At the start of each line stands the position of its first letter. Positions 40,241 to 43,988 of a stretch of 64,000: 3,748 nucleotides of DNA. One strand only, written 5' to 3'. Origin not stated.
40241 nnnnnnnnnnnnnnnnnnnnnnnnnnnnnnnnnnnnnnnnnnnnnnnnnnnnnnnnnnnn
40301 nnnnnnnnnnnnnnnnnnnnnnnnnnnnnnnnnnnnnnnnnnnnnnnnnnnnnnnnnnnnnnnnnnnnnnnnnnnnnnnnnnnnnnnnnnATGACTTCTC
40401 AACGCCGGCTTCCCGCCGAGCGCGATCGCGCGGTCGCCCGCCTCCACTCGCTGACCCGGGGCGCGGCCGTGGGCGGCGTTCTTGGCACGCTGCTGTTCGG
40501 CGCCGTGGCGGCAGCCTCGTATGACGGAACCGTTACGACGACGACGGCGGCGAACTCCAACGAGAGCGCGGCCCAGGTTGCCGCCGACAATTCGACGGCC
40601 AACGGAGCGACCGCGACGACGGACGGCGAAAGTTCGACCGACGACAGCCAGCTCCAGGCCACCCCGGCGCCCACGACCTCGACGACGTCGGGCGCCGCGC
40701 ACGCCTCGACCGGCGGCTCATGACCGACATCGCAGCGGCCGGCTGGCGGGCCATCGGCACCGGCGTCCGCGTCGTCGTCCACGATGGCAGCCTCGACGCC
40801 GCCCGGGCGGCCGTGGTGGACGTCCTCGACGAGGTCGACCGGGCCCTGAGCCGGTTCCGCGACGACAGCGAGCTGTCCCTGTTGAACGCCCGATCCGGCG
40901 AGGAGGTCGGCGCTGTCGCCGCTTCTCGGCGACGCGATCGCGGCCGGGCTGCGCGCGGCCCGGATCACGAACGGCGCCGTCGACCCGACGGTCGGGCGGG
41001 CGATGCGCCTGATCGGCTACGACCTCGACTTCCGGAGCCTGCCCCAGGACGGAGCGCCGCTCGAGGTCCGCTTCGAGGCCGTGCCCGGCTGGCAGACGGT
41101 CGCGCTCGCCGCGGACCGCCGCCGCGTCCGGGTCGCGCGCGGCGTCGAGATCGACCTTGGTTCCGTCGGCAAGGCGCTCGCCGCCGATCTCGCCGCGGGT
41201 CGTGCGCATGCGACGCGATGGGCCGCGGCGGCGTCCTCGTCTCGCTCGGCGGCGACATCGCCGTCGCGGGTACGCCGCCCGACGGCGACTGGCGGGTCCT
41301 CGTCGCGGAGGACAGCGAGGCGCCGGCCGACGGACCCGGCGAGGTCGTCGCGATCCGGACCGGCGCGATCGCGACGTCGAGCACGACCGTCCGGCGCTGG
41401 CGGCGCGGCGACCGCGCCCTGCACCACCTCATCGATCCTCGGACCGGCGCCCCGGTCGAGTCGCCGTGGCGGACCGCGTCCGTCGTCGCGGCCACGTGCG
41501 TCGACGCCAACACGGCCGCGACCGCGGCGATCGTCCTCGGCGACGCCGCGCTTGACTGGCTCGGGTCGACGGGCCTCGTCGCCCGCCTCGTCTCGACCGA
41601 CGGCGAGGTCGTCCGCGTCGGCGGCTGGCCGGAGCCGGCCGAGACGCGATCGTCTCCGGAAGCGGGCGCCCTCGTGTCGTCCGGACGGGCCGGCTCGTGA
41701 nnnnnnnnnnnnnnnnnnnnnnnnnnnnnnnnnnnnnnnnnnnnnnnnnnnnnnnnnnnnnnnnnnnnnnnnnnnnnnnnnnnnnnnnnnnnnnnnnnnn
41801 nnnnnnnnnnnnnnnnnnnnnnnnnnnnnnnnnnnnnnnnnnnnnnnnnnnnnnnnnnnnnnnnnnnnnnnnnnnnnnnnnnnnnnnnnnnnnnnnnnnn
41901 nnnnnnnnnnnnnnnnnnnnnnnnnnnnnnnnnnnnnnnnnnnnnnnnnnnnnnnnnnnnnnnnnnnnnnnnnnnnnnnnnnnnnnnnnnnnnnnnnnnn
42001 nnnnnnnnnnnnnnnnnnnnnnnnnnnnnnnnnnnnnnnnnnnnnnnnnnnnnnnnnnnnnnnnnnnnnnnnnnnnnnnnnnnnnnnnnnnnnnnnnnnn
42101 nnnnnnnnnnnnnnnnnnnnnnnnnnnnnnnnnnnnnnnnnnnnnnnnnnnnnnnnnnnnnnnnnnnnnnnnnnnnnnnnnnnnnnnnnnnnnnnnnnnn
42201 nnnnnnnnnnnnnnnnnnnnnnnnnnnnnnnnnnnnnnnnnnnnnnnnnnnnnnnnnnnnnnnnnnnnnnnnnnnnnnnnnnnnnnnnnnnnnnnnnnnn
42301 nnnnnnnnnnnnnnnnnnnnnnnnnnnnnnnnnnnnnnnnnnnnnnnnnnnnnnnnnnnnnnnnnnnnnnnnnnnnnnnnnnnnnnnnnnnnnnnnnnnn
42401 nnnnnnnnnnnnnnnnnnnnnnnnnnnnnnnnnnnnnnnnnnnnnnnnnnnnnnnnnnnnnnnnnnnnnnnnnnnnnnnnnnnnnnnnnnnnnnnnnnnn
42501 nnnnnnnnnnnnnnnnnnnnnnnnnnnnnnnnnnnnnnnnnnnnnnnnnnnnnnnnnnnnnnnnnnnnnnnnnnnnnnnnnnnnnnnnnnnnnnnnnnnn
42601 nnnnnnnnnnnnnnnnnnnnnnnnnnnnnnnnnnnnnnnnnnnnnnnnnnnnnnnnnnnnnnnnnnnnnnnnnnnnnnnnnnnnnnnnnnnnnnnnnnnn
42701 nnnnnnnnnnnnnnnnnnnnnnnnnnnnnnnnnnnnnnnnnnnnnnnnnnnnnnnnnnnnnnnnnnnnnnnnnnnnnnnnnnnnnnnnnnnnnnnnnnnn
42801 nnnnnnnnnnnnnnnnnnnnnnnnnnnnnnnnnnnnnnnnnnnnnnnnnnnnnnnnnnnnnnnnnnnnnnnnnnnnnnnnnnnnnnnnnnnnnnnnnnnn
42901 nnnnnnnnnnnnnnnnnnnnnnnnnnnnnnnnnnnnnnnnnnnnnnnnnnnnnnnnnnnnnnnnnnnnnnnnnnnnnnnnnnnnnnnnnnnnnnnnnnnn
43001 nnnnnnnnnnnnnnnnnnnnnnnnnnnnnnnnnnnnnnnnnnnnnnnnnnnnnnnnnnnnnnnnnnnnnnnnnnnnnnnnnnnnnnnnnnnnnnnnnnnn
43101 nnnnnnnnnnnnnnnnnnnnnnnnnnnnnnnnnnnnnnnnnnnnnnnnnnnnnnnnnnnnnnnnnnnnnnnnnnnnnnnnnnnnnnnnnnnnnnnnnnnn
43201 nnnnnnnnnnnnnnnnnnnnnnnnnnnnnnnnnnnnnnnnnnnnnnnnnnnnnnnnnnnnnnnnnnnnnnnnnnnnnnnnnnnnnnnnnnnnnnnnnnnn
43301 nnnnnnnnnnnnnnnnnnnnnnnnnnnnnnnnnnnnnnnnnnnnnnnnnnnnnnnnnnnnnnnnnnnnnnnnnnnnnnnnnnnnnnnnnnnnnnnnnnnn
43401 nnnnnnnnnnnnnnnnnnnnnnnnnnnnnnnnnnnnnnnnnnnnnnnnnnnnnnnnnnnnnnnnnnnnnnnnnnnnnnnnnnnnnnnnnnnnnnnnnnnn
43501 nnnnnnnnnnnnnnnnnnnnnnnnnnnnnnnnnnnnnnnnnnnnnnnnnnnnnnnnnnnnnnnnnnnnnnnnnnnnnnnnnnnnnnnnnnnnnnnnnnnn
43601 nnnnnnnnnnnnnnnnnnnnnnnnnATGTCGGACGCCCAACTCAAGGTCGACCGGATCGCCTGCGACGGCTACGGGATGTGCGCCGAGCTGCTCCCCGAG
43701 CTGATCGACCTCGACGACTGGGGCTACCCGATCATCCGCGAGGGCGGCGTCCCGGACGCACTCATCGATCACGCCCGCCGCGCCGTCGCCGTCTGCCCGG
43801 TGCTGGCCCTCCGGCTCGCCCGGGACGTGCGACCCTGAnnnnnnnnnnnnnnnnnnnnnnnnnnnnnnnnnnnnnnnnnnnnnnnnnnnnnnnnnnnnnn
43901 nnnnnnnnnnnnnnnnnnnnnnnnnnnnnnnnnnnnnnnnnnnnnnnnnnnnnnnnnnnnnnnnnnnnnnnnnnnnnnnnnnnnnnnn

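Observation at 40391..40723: Small exported Thr-rich protein with an ApbE-type flavinylation-like motif (..NGATATT..)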

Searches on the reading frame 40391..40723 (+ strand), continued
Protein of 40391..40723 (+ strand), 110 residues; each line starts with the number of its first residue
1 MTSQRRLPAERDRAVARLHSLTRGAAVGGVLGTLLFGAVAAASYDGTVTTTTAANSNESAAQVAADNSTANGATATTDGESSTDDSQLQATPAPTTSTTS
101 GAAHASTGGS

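Call 60: search_protein_representatives(alignment_id=A6)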
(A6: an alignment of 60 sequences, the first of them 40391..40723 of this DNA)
Query: 60 sequences, 111 profile positions. Proteins with E-value up to 0.001 (for the whole library): 386; up to 1e-10: 173; up to 1e-30: 2. The best 150 are listed.
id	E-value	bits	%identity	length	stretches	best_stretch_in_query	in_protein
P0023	1.1e-35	138.9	-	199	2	1-111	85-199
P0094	2.0e-31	125.2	-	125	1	1-111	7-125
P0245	4.9e-29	117.5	-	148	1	1-111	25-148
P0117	2.6e-28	115.1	-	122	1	1-110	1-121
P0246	5.0e-27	111.0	-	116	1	1-110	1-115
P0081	1.3e-26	109.7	-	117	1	1-110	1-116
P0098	6.3e-26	107.5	-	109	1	1-111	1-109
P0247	1.7e-24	102.9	-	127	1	1-110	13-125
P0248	3.0e-23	98.8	-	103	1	1-111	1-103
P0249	3.5e-23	98.7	-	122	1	1-111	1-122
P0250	4.2e-23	98.4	-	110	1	3-110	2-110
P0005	4.5e-23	98.3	-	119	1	2-110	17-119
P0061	6.2e-23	97.9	-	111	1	1-111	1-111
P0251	7.9e-23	97.5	-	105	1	1-110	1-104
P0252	1.1e-22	97.1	-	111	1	3-110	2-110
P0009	2.1e-22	96.2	-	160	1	1-110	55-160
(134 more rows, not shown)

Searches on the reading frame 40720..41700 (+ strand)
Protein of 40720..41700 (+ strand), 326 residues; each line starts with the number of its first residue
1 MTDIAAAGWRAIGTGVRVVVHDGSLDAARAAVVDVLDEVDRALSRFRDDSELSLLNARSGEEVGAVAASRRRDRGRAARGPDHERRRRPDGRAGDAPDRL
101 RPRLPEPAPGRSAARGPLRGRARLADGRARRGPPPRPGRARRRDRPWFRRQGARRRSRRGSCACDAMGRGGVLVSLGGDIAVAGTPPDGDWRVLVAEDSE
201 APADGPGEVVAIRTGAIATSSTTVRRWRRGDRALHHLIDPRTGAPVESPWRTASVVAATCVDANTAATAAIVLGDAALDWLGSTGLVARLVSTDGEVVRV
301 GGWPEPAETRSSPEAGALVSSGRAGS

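Call 4: search_protein_families(library=pfam, proteins=[window:40720-41700:+], max_evalue=0.1)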
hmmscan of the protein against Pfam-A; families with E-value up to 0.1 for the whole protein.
window:40720-41700:+ (326 aa): 1 family
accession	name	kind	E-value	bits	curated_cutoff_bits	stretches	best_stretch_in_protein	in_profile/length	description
PF02424.20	ApbE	-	7.3e-32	111.4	25.6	2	166-283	146-257/266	ApbE family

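Call 6: search_protein_families(library=ncbifam, proteins=[window:40720-41700:+], max_evalue=1)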
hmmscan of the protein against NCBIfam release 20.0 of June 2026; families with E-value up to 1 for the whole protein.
window:40720-41700:+ (326 aa): 1 family
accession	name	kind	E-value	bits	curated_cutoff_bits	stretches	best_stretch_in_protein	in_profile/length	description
NF007774.0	PRK10461.1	equivalog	2.2e-13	49.8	498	2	172-292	207-328/351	FAD:protein FMN transferase ApbE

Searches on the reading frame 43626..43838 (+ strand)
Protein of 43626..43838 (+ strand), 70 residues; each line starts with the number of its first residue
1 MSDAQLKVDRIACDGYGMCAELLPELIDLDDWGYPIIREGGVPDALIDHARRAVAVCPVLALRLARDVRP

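Call 4: search_protein_families(library=pfam, proteins=[window:43626-43838:+], max_evalue=0.1)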
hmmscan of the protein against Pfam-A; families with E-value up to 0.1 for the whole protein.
window:43626-43838:+ (70 aa): 3 families
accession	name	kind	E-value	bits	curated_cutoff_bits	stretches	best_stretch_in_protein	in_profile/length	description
PF13459.11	Fer4_15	-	3.8e-14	53.6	22.4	1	7-63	2-65/66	4Fe-4S single cluster domain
PF13370.11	Fer4_13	-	4.6e-05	24.5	24.5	1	8-62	1-56/58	4Fe-4S single cluster domain of Ferredoxin I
PF06902.16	Fer4_19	-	0.032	14.7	24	1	9-66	11-63/64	Divergent 4Fe-4S mono-cluster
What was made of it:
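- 43560..43838 (+): Single-cluster 4Fe-4S ferredoxin. Its start overlaps the NuoF-like stop. Pfam Fer4_15 3.8e-14 (call 4).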
